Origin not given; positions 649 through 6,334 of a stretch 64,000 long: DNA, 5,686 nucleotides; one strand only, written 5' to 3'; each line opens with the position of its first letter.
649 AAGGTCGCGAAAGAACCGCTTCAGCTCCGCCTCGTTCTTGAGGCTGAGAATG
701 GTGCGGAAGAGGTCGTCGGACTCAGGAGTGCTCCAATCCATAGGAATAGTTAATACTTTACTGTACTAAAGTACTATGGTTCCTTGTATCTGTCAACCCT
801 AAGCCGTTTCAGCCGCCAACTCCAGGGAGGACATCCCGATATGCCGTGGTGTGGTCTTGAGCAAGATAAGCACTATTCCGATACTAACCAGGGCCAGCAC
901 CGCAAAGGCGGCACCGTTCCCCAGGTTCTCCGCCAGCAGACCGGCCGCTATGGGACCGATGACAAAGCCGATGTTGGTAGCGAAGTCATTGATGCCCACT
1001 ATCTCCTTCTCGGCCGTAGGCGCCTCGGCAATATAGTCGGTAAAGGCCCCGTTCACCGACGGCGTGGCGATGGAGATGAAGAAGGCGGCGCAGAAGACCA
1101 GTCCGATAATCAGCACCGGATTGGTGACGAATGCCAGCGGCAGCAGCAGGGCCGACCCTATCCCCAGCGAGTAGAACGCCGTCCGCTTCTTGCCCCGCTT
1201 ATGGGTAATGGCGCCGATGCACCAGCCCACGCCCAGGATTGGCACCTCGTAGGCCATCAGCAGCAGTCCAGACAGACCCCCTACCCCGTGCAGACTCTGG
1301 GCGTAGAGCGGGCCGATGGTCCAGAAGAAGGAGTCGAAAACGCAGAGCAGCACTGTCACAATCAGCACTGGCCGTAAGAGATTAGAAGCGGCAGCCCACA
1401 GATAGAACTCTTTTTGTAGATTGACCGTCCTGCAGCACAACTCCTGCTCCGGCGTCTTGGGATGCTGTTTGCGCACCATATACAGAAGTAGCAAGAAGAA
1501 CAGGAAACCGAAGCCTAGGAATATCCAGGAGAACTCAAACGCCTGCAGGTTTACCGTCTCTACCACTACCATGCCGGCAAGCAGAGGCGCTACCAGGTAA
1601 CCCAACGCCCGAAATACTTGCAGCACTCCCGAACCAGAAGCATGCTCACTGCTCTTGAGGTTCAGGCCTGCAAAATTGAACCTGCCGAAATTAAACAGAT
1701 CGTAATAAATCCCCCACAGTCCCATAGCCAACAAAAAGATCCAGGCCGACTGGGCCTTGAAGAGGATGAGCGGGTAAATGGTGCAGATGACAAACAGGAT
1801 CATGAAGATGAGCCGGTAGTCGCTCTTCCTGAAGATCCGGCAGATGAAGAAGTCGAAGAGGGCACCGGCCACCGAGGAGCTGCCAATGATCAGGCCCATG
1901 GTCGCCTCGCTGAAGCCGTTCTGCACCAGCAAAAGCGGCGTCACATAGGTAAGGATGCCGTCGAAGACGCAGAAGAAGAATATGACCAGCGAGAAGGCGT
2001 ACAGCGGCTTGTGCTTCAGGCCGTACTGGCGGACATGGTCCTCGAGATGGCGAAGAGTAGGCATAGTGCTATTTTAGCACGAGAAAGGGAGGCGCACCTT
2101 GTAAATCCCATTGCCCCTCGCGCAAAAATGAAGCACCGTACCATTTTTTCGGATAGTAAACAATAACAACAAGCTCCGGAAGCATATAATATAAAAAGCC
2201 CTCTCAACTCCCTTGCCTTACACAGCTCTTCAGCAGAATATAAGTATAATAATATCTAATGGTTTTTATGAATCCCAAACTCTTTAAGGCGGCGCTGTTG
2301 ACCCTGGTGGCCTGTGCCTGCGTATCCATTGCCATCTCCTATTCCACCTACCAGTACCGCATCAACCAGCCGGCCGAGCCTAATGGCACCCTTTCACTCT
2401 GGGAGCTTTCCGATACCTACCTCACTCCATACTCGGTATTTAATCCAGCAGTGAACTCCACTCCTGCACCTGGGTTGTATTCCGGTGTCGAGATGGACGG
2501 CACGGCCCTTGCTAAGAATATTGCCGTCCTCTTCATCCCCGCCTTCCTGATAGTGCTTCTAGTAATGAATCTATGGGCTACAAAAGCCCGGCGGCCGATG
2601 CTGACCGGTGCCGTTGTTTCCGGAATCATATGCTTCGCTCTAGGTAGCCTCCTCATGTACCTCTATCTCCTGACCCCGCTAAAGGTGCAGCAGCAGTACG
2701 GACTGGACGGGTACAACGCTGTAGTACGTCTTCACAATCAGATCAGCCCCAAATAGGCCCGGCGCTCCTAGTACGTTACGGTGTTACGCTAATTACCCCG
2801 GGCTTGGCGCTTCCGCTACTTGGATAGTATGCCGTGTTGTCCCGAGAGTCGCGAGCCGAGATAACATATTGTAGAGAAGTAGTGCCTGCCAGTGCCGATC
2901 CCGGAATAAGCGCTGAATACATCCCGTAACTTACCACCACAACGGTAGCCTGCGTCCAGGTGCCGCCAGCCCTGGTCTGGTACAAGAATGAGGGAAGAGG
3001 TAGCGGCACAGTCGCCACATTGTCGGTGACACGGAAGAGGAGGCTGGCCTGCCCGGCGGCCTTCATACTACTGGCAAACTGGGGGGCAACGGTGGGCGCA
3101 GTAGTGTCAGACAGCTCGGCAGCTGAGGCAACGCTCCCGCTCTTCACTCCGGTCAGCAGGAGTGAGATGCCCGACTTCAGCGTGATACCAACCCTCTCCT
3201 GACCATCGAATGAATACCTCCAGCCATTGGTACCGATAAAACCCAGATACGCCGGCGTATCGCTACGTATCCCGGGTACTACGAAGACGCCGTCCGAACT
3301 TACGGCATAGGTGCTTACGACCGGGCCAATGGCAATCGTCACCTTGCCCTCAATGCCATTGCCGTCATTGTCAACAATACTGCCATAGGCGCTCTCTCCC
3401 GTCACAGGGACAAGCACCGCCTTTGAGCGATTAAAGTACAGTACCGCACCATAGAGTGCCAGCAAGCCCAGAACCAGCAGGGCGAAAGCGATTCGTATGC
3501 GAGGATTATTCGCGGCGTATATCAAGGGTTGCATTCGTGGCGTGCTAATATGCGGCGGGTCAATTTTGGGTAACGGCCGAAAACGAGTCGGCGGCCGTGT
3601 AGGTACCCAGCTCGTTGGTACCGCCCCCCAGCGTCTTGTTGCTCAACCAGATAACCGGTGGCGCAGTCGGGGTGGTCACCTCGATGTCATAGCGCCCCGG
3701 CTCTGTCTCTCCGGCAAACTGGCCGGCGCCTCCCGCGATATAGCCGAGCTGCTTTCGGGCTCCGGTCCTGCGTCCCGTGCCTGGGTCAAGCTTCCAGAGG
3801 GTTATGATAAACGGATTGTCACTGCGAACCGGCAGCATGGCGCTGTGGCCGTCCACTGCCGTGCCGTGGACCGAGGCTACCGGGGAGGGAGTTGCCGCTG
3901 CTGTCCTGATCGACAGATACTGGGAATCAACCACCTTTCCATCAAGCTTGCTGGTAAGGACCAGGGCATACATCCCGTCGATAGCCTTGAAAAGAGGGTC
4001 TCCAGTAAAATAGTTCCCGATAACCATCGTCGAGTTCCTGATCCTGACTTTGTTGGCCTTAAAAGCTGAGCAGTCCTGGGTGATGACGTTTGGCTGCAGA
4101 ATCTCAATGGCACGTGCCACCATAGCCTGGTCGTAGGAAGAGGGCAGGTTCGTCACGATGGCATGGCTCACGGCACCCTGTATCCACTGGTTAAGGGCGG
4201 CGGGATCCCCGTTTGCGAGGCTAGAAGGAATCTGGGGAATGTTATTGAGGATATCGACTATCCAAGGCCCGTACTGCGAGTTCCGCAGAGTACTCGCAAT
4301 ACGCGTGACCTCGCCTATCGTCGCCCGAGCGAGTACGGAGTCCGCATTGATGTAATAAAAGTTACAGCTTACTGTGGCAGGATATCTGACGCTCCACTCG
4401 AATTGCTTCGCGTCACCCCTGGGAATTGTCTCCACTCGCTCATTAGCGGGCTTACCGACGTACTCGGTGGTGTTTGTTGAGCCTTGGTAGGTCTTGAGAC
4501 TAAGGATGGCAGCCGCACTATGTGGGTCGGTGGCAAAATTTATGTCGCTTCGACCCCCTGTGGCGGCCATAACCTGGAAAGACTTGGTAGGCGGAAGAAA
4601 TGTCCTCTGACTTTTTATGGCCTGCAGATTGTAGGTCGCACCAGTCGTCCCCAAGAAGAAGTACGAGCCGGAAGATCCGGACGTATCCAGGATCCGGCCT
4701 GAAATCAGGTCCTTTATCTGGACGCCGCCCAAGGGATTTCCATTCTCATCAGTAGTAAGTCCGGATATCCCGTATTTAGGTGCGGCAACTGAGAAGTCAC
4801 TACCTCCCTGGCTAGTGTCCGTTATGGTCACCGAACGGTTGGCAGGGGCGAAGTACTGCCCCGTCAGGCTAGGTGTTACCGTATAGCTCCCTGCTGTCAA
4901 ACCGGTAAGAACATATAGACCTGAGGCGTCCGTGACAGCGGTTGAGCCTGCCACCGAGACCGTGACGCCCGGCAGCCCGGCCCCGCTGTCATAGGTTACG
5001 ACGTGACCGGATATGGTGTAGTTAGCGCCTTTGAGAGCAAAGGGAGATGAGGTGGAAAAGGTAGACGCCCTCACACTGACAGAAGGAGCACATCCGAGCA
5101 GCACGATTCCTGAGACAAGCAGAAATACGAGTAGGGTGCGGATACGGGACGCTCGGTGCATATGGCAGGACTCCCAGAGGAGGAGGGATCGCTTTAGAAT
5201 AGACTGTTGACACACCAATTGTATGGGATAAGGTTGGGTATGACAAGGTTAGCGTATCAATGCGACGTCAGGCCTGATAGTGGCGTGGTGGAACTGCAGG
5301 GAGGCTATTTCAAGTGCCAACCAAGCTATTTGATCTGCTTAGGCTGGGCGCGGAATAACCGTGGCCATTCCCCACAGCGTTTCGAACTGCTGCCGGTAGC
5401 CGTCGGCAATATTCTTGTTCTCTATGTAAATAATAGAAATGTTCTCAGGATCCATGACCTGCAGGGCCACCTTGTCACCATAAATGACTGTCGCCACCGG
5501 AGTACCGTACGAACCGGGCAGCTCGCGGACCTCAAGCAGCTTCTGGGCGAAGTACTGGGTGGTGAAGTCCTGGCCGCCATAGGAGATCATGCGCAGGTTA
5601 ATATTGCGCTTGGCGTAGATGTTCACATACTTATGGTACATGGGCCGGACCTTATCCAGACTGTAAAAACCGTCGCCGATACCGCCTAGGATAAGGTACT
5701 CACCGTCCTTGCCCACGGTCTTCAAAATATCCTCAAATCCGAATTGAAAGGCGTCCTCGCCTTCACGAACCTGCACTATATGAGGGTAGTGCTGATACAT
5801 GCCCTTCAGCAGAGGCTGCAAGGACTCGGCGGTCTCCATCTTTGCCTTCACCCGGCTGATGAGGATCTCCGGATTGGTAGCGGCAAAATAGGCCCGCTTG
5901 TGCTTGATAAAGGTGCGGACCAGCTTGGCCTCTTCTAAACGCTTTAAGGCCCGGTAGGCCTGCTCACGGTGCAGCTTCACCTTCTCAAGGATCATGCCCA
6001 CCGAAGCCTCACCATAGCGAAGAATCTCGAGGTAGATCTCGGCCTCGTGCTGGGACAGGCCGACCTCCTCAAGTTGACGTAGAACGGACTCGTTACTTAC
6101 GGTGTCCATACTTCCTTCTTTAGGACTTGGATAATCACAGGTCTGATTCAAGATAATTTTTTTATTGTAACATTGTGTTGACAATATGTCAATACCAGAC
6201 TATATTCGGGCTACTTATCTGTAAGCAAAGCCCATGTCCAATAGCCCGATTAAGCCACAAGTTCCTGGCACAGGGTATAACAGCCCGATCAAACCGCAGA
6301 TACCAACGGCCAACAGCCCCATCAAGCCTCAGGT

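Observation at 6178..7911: Strong promoter, 35-aa tandem-repeat peptide and attenuator-like terminator ahead of a YcaO-domain enzyme: candidate RiPP-like locus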

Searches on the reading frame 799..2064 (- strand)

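Call 7: search_protein_families(library=pfam, proteins=[window:799-2064:-], max_evalue=0.01)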
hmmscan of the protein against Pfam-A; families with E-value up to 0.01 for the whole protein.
window:799-2064:- (421 aa): 2 families
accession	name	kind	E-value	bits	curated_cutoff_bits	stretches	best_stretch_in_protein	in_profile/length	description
PF07690.21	MFS_1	-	4.5e-29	101.9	33.4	2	25-347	2-327/347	Major Facilitator Superfamily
PF05977.19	MFS_3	-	0.00017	20.6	27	1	310-406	97-191/524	Transmembrane secretion effector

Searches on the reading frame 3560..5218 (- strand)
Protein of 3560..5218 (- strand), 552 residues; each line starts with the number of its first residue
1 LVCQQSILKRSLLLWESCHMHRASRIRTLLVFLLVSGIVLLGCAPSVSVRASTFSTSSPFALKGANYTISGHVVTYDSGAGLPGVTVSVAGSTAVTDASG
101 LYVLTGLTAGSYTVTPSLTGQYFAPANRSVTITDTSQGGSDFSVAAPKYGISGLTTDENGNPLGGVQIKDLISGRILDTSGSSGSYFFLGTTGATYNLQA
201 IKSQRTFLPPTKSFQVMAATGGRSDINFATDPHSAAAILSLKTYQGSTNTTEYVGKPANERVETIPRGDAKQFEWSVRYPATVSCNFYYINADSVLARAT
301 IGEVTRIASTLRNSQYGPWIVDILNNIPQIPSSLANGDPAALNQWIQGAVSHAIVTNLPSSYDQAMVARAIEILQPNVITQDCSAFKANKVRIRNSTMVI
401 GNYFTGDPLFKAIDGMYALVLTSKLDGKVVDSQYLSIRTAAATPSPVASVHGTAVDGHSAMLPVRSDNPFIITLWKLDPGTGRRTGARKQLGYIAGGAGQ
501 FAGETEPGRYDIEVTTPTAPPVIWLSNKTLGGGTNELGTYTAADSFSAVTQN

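Call 7: search_protein_families(library=pfam, proteins=[window:3560-5218:-], max_evalue=0.01)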
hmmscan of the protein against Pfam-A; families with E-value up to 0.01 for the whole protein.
window:3560-5218:- (552 aa): 4 families
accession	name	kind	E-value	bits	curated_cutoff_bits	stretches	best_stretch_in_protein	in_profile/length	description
PF13620.12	CarboxypepD_reg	-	4.2e-13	49.9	32.3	1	68-137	1-74/82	Carboxypeptidase regulatory-like domain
PF13715.12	CarbopepD_reg_2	-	3.1e-09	37.2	32.2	1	69-135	1-67/88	CarboxypepD_reg-like domain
PF17210.9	SdrD_B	-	7.7e-05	23.3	29.7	1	80-128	22-77/112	SdrD B-like domain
PF17802.7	SpaA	-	0.0046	17.5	23.1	0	61-115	15-57/91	Prealbumin-like fold domain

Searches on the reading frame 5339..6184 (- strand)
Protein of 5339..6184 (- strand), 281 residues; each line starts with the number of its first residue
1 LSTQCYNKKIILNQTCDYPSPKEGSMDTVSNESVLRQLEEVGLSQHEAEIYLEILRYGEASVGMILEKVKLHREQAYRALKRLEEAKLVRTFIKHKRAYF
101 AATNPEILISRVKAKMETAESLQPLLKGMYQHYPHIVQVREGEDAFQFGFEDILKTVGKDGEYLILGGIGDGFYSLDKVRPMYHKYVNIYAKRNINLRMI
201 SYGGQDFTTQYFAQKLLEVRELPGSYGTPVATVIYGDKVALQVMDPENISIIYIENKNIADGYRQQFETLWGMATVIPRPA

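Call 7: search_protein_families(library=pfam, proteins=[window:5339-6184:-], max_evalue=0.01)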
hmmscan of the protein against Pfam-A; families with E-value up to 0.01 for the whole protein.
window:5339-6184:- (281 aa): 2 families
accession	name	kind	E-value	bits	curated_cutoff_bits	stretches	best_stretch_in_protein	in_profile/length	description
PF01978.25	TrmB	-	2.3e-11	43.8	25.6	1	38-106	1-68/68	Sugar-specific transcriptional regulator TrmB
PF24217.1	DUF7436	-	0.004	17.5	34.2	1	210-275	83-151/153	Family of unknown function (DUF7436)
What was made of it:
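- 5339..6109 (-): TrmB-family transcriptional regulator (256 aa), divergently transcribed; dedicated orthologue linked to the cassette. Pfam PF01978 TrmB, 2.3e-11 (call 7).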

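Call 43: search_protein_families(library=ncbifam, proteins=[window:5339-6109:-], max_evalue=0.01)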
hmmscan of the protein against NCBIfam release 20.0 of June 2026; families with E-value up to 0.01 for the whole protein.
window:5339-6109:- (256 aa): 5 families
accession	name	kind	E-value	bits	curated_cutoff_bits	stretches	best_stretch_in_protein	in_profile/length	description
NF047390.1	TransRegTrmBL1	equivalog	4.6e-05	22.5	650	1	6-107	3-104/341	HTH-type sugar sensing transcriptional regulator TrmBL1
NF033788.1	HTH_metalloreg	subfamily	0.00015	21.5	55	1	27-82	17-73/77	metalloregulator ArsR/SmtB family transcription factor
NF053606.1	Sta1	subfamily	0.00087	19.4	80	1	17-66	17-66/100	Sta1 family transcriptional regulator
NF040851.1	tran_reg_TrmB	equivalog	0.0017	17.6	600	1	7-122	5-122/338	HTH-type sugar-sensing transcriptional regulator TrmB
TIGR01884.1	cas_HTH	subfamily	0.0022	17.4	60.2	1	15-70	137-193/202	CRISPR-associated CARF protein Csa3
